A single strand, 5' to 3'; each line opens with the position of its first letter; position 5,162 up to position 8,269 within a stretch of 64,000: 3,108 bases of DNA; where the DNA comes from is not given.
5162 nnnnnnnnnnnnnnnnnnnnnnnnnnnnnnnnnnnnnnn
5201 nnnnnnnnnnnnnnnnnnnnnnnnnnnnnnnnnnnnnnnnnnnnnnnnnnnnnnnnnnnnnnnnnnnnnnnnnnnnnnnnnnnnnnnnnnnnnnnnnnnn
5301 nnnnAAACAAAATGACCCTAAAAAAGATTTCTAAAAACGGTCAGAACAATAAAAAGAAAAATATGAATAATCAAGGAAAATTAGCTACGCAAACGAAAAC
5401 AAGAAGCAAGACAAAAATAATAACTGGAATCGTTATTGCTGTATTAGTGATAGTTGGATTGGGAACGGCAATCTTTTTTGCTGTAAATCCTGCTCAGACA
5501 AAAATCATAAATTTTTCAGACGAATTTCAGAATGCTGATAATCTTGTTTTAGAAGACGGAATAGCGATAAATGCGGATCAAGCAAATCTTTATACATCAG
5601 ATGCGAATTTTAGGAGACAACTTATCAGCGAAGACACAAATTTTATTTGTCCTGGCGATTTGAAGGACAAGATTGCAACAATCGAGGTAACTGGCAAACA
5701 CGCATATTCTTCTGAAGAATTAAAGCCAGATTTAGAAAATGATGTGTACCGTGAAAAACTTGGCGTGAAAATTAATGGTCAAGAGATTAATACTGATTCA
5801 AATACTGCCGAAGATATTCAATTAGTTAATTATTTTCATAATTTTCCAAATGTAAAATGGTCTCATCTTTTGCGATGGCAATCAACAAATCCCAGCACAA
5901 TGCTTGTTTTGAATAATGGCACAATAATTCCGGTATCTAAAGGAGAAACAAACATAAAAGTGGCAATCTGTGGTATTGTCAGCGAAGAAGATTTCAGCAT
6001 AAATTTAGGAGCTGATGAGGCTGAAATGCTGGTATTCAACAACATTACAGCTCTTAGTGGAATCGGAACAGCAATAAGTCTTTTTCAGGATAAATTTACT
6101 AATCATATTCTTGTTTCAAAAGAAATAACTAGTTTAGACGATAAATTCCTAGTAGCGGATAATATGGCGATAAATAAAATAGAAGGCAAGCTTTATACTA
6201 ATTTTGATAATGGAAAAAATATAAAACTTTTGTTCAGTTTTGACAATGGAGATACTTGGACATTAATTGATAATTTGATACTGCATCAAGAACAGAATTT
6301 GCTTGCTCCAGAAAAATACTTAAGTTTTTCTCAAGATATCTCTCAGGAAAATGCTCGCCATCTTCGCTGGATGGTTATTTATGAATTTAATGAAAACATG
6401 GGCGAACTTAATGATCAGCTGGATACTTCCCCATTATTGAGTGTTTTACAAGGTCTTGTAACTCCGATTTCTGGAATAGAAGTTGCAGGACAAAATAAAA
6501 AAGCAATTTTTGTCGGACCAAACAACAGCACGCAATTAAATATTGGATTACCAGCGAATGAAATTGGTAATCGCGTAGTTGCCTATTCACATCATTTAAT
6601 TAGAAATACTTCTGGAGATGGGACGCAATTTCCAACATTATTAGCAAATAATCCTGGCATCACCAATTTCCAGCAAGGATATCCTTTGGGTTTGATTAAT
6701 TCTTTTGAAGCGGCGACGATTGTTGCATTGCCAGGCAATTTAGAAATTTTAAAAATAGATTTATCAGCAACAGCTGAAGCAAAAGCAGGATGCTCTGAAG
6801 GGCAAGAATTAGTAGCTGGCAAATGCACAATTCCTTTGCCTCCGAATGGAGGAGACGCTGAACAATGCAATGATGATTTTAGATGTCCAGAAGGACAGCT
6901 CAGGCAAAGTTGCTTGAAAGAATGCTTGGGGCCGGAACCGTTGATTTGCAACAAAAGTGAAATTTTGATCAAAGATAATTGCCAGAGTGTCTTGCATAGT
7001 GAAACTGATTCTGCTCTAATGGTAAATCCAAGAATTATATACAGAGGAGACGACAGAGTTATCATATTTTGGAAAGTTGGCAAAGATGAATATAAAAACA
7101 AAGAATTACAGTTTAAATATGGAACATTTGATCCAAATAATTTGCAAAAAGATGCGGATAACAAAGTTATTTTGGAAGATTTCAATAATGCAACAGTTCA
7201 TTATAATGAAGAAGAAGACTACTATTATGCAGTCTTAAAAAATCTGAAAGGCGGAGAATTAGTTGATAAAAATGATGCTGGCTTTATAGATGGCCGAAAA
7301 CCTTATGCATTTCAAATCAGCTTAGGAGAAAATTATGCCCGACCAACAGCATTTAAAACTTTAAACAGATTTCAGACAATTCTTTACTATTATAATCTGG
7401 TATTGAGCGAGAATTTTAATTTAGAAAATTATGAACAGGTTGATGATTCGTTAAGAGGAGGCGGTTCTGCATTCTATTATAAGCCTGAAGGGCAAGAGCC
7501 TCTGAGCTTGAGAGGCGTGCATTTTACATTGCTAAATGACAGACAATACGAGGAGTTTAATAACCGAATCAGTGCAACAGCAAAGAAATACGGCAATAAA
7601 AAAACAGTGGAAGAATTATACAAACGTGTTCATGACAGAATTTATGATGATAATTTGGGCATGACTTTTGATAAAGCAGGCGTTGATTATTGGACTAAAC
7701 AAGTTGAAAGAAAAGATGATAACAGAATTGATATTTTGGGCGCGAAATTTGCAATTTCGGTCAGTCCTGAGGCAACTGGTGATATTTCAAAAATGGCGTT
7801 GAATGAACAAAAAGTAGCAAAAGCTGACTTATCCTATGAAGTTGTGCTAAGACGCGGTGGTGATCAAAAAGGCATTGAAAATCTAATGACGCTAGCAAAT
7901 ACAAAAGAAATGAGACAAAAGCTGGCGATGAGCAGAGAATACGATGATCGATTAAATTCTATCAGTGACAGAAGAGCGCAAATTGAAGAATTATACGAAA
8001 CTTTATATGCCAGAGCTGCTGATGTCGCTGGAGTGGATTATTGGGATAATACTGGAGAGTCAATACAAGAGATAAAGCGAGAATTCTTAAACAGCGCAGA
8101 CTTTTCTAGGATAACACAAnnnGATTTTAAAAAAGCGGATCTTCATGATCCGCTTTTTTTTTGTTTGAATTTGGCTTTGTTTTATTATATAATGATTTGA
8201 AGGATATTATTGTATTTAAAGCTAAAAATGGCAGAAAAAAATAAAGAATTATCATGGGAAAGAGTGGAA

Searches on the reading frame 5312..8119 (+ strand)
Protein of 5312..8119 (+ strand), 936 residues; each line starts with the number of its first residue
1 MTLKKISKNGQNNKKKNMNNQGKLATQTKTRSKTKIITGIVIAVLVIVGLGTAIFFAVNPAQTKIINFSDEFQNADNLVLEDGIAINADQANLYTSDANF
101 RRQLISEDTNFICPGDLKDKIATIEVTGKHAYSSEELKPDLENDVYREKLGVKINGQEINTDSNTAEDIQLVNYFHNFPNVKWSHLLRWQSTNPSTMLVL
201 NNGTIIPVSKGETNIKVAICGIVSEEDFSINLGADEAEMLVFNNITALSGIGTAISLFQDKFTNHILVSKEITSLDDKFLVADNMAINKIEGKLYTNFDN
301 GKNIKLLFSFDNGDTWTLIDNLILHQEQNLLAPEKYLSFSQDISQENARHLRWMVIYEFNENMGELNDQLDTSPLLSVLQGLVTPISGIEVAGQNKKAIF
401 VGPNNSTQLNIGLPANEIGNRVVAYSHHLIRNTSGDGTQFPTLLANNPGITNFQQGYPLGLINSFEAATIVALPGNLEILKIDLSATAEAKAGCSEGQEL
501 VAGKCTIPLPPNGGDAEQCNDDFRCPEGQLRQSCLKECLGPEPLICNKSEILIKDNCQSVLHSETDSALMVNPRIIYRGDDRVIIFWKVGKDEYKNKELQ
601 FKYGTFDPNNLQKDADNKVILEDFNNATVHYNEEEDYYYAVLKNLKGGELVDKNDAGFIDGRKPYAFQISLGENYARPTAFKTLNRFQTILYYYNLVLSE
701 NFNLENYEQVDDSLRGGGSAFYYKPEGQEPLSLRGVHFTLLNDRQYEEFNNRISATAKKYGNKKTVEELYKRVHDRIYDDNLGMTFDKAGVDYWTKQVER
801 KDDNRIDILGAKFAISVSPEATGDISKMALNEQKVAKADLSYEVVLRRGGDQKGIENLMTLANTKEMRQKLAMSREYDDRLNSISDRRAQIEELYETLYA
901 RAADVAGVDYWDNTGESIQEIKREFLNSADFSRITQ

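Call 68: search_protein_families(library=pfam, proteins=[window:5312-8119:+], max_evalue=0.001)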
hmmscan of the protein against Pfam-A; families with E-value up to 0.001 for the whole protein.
window:5312-8119:+ (936 aa): 1 family
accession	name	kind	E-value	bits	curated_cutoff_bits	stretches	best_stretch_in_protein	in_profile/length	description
PF13946.11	DUF4214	-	6.2e-08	33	23.2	0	869-914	2-47/72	Domain of unknown function (DUF4214)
